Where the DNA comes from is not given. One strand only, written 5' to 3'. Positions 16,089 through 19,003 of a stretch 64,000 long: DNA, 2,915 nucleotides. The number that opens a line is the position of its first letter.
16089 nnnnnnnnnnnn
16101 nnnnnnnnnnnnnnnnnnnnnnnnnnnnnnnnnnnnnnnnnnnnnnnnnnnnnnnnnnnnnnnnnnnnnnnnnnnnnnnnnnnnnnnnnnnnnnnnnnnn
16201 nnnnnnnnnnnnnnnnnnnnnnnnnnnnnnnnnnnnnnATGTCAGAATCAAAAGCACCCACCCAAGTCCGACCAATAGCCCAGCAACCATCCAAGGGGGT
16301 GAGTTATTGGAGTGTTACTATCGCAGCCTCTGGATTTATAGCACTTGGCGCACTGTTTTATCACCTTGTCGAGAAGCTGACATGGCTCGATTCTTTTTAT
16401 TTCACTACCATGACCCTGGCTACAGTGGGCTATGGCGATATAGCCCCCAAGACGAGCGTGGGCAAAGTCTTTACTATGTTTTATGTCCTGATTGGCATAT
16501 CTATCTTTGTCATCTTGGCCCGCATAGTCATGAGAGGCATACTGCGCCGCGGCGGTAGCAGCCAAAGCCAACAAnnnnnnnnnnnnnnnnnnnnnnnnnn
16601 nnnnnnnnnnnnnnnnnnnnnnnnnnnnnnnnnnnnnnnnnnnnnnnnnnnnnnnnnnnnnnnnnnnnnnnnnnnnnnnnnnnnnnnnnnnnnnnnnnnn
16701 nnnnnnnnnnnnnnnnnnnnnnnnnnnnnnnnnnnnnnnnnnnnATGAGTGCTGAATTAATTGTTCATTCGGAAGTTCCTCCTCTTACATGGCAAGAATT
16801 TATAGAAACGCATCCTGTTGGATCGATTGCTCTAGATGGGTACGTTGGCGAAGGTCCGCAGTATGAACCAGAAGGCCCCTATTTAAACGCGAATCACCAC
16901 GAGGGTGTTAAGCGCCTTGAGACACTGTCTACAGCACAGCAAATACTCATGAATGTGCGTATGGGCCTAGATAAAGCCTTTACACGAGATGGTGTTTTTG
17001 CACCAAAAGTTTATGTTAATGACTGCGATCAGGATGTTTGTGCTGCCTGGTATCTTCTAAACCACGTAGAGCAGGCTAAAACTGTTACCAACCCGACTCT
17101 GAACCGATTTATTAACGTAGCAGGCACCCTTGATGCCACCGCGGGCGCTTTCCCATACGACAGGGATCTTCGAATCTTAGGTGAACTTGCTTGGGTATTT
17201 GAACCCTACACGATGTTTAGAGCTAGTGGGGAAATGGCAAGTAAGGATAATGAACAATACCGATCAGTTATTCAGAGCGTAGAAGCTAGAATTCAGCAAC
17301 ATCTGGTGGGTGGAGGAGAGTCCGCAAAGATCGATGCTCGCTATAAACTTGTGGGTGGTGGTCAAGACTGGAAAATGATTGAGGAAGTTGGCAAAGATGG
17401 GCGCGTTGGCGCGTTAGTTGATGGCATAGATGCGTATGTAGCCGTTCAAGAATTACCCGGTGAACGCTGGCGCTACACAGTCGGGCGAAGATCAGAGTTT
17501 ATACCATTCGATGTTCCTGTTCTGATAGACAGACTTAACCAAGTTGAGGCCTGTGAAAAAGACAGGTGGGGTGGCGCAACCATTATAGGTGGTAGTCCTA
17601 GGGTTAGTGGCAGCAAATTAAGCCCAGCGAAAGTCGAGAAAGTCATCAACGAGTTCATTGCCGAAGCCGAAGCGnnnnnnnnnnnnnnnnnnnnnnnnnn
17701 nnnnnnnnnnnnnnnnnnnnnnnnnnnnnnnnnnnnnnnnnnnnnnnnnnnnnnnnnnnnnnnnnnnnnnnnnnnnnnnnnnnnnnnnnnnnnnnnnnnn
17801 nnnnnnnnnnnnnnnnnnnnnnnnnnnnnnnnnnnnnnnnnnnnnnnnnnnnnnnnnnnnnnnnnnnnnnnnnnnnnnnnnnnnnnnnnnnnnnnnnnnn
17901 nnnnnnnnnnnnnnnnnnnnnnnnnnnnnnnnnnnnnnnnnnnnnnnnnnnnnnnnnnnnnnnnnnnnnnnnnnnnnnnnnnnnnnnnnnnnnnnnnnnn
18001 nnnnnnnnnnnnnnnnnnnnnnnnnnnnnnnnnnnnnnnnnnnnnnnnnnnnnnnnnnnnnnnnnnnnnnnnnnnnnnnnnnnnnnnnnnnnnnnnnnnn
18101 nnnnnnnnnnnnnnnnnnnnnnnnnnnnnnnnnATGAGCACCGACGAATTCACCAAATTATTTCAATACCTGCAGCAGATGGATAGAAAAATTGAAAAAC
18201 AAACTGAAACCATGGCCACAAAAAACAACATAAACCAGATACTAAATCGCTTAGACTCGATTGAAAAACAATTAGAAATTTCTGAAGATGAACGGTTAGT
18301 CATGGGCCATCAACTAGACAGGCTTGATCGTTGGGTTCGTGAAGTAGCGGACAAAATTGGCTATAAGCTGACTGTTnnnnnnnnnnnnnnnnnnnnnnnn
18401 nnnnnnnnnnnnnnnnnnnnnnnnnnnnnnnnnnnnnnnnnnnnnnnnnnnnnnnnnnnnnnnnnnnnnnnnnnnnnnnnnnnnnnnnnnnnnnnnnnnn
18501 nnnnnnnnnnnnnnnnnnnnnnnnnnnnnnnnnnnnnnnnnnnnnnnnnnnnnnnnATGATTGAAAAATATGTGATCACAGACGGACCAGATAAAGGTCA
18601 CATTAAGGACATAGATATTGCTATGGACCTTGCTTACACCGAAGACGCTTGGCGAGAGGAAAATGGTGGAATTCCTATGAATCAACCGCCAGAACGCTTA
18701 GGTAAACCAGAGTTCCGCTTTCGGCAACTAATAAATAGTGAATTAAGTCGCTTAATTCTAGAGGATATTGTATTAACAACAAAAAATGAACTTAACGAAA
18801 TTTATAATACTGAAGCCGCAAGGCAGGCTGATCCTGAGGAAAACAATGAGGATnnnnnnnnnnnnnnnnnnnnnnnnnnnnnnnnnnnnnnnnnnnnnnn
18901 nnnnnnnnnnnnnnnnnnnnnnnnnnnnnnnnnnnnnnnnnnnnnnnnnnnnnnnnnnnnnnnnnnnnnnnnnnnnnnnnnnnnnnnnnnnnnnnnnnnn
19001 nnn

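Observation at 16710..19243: Three consecutive consensus promoters with ATG exactly 7 nt after the -10 box and spacer palindromes showing a compensatory change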

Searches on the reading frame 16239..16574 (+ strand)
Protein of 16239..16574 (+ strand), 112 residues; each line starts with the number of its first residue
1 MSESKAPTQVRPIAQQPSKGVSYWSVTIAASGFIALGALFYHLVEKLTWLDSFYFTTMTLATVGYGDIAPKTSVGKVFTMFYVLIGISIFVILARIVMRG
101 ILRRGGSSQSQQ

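Call 11: search_protein_families(library=pfam, max_evalue=0.01, proteins=[window:16239-16574:+])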
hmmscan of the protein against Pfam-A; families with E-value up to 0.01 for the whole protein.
window:16239-16574:+ (112 aa): 2 families
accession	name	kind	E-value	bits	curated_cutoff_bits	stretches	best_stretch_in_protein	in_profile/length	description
PF07885.22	Ion_trans_2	-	7.6e-21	74.2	22.5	1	32-99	5-75/79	Ion channel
PF00520.37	Ion_trans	-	0.00012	21.8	25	1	50-94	175-226/241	Ion transport protein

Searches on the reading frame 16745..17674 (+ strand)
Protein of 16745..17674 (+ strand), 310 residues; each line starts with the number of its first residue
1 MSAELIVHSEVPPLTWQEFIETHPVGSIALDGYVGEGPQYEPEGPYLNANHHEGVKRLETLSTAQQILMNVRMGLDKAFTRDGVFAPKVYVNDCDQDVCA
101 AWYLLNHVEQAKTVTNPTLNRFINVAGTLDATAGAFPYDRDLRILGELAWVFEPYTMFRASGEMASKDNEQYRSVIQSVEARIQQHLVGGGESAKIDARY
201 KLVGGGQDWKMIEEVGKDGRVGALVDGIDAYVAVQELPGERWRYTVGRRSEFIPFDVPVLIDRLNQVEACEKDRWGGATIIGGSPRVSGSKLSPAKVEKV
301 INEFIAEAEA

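Call 11: search_protein_families(library=pfam, max_evalue=0.01, proteins=[window:16745-17674:+])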
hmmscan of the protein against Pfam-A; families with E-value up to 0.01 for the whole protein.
window:16745-17674:+ (310 aa): 0 families

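Call 12: search_protein_families(library=phrogs, max_evalue=0.01, proteins=[window:16745-17674:+])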
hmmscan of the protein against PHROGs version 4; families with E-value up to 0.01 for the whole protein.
window:16745-17674:+ (310 aa): 0 families

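Call 13: find_encoding_contigs(protein=window:16745-17674:+, flank=6000, max_places=8)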
Protein window:16745-17674:+ (310 aa): 3 contigs read that carry it; 2 places shown.
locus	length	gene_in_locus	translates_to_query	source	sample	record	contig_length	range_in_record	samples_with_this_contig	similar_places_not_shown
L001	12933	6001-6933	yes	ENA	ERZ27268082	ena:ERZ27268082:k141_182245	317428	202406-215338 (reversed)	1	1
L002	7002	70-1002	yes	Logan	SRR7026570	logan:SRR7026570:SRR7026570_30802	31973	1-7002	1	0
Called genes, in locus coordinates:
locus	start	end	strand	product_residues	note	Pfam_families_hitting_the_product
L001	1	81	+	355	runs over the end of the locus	-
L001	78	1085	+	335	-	-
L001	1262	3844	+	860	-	-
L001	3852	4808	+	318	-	PF13354:Beta-lactamase2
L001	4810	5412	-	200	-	-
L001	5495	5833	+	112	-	PF07885:Ion_trans_2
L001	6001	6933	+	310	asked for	-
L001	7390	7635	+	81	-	-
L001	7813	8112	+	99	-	-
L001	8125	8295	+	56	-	-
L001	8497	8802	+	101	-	PF04365:BrnT_toxin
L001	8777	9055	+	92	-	PF12441:CopG_antitoxin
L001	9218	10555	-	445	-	PF02585:PIG-L, PF24135:DUF7402, PF00754:F5_F8_type_C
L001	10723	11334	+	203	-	-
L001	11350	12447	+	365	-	-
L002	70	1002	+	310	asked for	-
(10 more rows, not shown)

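Call 14: find_homologous_proteins(query=window:16745-17674:+, max_evalue=0.001)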
Query window:16745-17674:+ (310 aa): 517 proteins with E <= 0.001 among 3559 candidates; the best 120 are listed.
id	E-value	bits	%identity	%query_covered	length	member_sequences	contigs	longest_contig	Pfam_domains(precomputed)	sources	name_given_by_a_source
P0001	4.5e-208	708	100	100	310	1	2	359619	-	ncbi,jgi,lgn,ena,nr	ncbi:MAG TPA: hypothetical protein VK694_06385 [Verrucomicrobiae bacterium]|nr:hypothetical protein 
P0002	3.0e-179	613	83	100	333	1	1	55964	-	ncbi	-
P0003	1.4e-178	611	86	99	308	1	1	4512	-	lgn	-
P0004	2.9e-172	590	83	98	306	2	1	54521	-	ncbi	-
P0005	1.6e-166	571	80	100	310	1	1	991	-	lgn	-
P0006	8.0e-165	566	80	98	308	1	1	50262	-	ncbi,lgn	-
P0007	2.2e-164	564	79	99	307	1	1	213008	-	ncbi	-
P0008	2.4e-164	564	76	98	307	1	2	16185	-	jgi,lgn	jgi:hypothetical protein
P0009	7.6e-164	562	78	99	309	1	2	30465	-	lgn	-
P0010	8.6e-162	556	76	100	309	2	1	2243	-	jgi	jgi:hypothetical protein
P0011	3.8e-161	554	77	99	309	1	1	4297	-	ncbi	-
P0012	2.3e-155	535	74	98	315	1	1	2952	-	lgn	-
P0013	4.4e-155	534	73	100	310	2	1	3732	-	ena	-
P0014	1.3e-154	532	75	98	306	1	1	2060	-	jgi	jgi:hypothetical protein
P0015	1.5e-154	532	74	99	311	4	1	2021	-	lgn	-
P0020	7.2e-153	526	73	100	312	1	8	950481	-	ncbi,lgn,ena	-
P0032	4.4e-140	484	68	99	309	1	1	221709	-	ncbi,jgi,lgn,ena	ncbi:MAG TPA: hypothetical protein VIM31_01070 [Candidatus Microsaccharimonas sp.]|jgi:hypothetical 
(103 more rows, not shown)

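Call 16: find_encoding_contigs(protein=P0002, flank=4000, max_places=2)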
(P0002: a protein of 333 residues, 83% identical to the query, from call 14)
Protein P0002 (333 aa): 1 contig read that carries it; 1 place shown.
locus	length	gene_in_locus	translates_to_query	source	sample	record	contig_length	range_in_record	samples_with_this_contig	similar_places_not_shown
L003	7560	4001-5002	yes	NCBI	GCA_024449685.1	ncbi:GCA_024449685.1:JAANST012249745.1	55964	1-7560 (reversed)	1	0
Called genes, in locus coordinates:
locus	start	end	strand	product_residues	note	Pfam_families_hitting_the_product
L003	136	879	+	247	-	PF00557:Peptidase_M24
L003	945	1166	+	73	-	-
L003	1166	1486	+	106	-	-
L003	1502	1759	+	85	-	-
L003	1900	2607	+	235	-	PF00665:rve, PF13683:rve_3, PF13333:rve_2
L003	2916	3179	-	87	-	-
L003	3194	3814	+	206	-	PF01797:Y1_Tnp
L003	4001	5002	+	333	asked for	-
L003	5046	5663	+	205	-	-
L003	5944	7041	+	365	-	PF04371:PAD_porph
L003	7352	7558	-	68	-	?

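Call 17: find_encoding_contigs(protein=P0007, flank=4000, max_places=2)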
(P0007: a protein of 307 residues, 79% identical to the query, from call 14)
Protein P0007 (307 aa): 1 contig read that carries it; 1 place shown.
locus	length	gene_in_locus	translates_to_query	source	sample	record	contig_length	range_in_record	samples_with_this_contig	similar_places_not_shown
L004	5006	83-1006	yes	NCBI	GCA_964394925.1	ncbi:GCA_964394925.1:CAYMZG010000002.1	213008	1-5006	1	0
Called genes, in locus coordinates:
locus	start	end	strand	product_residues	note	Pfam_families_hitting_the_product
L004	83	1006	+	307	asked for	-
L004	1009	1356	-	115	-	-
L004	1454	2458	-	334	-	PF01207:Dus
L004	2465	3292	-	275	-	-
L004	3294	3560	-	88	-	-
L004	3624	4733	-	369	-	PF12679:ABC2_membrane_2, PF12698:ABC2_membrane_3, PF01061:ABC2_membrane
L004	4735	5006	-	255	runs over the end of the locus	PF02463:SMC_N (faint), PF00005:ABC_tran, PF13175:AAA_15 (faint), PF13304:AAA_21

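Call 18: find_encoding_contigs(protein=P0020, flank=4000, max_places=2)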
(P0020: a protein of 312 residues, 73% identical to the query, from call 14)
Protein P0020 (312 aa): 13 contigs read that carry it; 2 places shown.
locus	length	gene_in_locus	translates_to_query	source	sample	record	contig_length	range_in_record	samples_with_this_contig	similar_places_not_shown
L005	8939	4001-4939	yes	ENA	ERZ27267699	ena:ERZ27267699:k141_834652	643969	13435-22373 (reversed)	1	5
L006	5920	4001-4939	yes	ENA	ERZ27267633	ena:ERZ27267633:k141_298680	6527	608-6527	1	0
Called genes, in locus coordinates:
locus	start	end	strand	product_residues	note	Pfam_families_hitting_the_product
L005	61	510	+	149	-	PF00293:NUDIX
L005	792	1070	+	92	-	-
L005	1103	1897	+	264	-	PF00398:RrnaAD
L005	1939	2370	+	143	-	PF12802:MarR_2, PF01047:MarR, PF13412:HTH_24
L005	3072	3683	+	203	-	-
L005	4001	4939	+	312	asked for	-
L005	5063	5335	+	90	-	-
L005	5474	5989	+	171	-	-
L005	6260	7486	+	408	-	PF00270:DEAD, PF04851:ResIII, PF00271:Helicase_C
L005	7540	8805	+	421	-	PF01204:Trehalase, PF22422:MGH1-like_GH, PF01204:Trehalase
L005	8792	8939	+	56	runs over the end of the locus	-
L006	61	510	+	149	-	PF00293:NUDIX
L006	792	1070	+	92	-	-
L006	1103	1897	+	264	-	PF00398:RrnaAD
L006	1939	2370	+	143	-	PF12802:MarR_2, PF01047:MarR, PF13412:HTH_24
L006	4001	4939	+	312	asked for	-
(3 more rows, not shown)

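Call 19: find_encoding_contigs(protein=P0032, flank=4000, max_places=2)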
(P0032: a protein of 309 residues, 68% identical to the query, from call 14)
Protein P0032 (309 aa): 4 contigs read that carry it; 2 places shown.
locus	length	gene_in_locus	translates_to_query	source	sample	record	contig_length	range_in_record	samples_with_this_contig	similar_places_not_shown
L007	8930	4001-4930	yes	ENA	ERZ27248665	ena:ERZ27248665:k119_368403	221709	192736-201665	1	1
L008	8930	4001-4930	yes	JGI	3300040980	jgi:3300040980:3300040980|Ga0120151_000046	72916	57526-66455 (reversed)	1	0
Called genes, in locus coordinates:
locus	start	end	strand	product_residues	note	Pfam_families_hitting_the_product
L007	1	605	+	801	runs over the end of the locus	PF13401:AAA_22 (faint), PF12775:AAA_7 (faint), PF20030:bpMoxR (faint), PF17871:AAA_lid_9 (weak), PF00004:AAA, PF07724:AAA_2, PF07728:AAA_5, PF10431:ClpB_D2-small, +1 more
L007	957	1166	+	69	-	-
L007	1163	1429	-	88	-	-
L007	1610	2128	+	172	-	PF00300:His_Phos_1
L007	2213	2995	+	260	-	-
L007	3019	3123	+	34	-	-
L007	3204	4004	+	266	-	PF14023:Bestrophin-like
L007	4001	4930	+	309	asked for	-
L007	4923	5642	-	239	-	PF02585:PIG-L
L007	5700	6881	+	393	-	PF03990:DUF348, PF07501:G5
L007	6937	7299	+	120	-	PF08818:DUF1801 (weak)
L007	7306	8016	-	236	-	PF01966:HD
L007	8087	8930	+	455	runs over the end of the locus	-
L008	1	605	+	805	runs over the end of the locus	PF13401:AAA_22 (faint), PF12775:AAA_7 (faint), PF20030:bpMoxR (faint), PF17871:AAA_lid_9 (weak), PF00004:AAA, PF07724:AAA_2, PF07728:AAA_5, PF10431:ClpB_D2-small, +1 more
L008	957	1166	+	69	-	-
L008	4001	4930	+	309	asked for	-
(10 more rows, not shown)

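Call 52: find_encoding_contigs(protein=P0003, flank=3000, max_places=2)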
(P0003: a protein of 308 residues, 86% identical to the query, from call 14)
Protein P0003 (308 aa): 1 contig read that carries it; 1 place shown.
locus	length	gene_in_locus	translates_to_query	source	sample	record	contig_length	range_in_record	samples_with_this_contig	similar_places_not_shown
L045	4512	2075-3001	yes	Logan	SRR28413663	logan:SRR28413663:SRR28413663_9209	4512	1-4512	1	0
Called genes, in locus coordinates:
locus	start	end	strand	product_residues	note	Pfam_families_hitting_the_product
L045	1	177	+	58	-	?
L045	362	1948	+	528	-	PF03023:MurJ, PF01554:MatE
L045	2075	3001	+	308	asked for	-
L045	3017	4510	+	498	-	?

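Call 53: find_encoding_contigs(protein=P0004, flank=3000, max_places=2)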
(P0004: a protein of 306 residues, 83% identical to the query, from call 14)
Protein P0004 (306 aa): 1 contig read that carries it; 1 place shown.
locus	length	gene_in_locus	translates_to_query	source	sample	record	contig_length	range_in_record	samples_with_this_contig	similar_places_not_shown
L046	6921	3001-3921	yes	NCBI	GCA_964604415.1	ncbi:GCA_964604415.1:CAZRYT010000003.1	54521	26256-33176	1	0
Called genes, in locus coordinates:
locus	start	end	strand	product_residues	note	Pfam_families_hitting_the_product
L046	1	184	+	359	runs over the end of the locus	PF02449:Glyco_hydro_42 (faint)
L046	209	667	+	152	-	PF01668:SmpB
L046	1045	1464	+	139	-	-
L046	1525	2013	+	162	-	-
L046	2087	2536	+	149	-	PF00583:Acetyltransf_1, PF13673:Acetyltransf_10, PF13508:Acetyltransf_7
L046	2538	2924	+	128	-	-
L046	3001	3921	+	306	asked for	-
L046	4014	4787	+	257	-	PF00106:adh_short, PF08659:KR, PF03435:Sacchrp_dh_NADP (faint), PF13561:adh_short_C2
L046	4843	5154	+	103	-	PF13376:OmdA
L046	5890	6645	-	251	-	PF01828:Peptidase_A4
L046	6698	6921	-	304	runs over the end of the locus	PF04203:Sortase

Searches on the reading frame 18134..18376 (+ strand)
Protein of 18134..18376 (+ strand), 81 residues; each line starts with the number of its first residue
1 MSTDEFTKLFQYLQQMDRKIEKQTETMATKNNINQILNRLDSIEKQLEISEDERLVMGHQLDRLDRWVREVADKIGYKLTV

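Call 11: search_protein_families(library=pfam, max_evalue=0.01, proteins=[window:18134-18376:+])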
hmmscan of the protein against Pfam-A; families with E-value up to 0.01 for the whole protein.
window:18134-18376:+ (81 aa): 2 families
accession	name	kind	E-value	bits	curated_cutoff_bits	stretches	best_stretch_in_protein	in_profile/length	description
PF04210.18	MtrG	-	5.7e-05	23.4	27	0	27-53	6-32/64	Tetrahydromethanopterin S-methyltransferase, subunit G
PF22638.1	FlgK_D1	-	0.00018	21.6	28.6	1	3-78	50-123/233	Flagellar hook-associated protein FlgK helical domain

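Call 12: search_protein_families(library=phrogs, max_evalue=0.01, proteins=[window:18134-18376:+])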
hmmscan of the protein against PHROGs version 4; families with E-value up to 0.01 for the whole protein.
window:18134-18376:+ (81 aa): 2 families
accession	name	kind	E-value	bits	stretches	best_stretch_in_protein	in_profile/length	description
phrog_25353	-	unknown function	0.0036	18.7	1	12-47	5-40/74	-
phrog_31377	-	unknown function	0.0091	16.7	1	20-80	40-98/192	-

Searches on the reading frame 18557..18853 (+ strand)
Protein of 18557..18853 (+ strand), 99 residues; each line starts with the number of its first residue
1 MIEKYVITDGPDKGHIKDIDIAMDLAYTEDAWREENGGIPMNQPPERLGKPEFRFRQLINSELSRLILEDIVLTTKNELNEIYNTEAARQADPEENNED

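Call 11: search_protein_families(library=pfam, max_evalue=0.01, proteins=[window:18557-18853:+])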
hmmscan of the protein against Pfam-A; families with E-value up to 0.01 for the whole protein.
window:18557-18853:+ (99 aa): 0 families

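Call 12: search_protein_families(library=phrogs, max_evalue=0.01, proteins=[window:18557-18853:+])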
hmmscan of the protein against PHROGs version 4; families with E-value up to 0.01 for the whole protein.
window:18557-18853:+ (99 aa): 0 families

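Call 62: find_homologous_proteins(query=window:18557-18853:+, max_evalue=0.001)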
Query window:18557-18853:+ (99 aa): 12 proteins with E <= 0.001 among 15 candidates.
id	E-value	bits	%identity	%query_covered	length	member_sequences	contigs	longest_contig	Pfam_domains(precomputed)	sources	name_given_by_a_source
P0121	3.5e-59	215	100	100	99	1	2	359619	-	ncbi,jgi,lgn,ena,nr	ncbi:MAG TPA: hypothetical protein VK694_06395 [Verrucomicrobiae bacterium]|nr:hypothetical protein 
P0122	4.2e-43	163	77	100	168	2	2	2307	-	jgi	jgi:hypothetical protein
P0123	9.7e-43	162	77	100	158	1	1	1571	-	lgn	-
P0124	3.5e-40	154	73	100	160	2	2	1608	-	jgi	jgi:hypothetical protein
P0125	1.0e-39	152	72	100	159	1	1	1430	-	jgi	jgi:hypothetical protein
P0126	6.7e-39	150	71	99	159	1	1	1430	-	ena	-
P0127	1.9e-33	132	65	98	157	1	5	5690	-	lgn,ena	-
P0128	5.0e-28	115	57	99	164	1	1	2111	-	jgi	jgi:hypothetical protein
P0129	2.9e-25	106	56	99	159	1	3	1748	-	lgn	-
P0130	2.0e-22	97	54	98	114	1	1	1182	-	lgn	-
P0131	4.6e-21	93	49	98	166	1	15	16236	-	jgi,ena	-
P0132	8.7e-14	69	42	98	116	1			-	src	-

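Call 63: find_encoding_contigs(protein=P0122, flank=3000, max_places=3)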
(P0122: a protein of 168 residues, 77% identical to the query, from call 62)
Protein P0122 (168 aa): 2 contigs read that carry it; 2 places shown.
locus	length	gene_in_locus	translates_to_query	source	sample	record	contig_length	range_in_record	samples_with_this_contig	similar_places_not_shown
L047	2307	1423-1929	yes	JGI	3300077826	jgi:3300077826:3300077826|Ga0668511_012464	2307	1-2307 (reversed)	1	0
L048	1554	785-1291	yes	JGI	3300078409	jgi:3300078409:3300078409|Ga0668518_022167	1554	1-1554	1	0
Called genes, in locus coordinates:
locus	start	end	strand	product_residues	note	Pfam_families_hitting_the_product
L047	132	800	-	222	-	-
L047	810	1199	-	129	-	PF04120:Iron_permease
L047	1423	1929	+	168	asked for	-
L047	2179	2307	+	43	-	?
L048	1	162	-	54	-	?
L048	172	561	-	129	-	PF04120:Iron_permease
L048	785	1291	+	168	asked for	-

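Call 64: find_encoding_contigs(protein=P0127, flank=4000, max_places=4)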
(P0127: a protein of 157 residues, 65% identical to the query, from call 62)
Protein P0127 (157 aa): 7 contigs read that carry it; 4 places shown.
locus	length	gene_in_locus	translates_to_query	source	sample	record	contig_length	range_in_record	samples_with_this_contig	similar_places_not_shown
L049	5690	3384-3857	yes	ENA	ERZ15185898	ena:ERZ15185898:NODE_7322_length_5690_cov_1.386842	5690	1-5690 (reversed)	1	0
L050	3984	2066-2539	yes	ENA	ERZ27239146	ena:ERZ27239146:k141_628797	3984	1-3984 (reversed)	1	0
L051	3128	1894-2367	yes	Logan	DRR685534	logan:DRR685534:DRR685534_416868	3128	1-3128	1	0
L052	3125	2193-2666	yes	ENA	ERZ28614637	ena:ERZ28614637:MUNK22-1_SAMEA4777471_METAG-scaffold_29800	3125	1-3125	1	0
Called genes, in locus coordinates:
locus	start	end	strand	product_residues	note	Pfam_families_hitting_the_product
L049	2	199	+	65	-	?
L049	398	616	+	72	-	-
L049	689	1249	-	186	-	-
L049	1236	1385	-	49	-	-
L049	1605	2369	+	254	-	-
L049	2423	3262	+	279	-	-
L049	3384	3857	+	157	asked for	-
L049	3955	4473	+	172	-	PF01243:PNPOx_N (weak)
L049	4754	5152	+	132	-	-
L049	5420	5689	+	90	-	?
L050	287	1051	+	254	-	-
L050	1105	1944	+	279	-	-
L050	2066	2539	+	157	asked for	-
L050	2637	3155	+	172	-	PF01243:PNPOx_N (weak)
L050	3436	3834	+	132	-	-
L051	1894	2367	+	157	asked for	-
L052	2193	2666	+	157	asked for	-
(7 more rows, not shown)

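Call 74: find_encoding_contigs(protein=P0131, flank=3000, max_places=10)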
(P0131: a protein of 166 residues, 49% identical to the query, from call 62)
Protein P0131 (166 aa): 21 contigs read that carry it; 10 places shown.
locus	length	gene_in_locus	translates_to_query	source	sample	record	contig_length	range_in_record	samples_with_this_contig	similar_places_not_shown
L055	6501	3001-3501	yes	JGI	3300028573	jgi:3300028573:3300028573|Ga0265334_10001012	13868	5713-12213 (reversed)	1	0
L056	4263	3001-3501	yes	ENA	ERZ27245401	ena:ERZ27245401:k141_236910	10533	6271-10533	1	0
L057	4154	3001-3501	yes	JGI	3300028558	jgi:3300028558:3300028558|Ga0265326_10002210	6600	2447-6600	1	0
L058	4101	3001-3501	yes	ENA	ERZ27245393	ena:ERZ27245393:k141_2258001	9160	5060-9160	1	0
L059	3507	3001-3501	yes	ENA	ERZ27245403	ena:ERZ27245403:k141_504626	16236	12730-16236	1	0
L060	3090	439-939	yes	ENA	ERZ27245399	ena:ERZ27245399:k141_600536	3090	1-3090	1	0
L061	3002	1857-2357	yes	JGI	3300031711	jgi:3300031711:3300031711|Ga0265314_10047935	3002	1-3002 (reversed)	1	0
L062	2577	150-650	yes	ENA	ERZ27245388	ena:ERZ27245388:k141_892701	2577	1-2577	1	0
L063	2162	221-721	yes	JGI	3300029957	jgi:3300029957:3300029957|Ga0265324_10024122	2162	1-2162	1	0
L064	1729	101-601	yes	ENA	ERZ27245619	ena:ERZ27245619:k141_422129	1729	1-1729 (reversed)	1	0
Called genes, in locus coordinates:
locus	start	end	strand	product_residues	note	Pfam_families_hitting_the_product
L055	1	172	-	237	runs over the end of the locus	-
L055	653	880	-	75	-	PF00127:Copper-bind, PF13473:Cupredoxin_1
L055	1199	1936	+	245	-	-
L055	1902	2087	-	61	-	-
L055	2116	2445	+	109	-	-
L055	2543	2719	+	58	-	-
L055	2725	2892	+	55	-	-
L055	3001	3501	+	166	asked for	-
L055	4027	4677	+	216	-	-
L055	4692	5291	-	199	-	PF00081:Sod_Fe_N, PF02777:Sod_Fe_C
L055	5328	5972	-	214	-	PF01746:tRNA_m1G_MT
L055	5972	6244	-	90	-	-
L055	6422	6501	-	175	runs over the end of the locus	PF13083:KH_KhpA-B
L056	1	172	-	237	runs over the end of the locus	-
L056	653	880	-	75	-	PF00127:Copper-bind, PF13473:Cupredoxin_1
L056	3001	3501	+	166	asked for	-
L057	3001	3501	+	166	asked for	-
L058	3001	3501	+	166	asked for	-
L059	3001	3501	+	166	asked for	-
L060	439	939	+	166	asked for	-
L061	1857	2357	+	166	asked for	-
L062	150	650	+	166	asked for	-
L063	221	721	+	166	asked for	-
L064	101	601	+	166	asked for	-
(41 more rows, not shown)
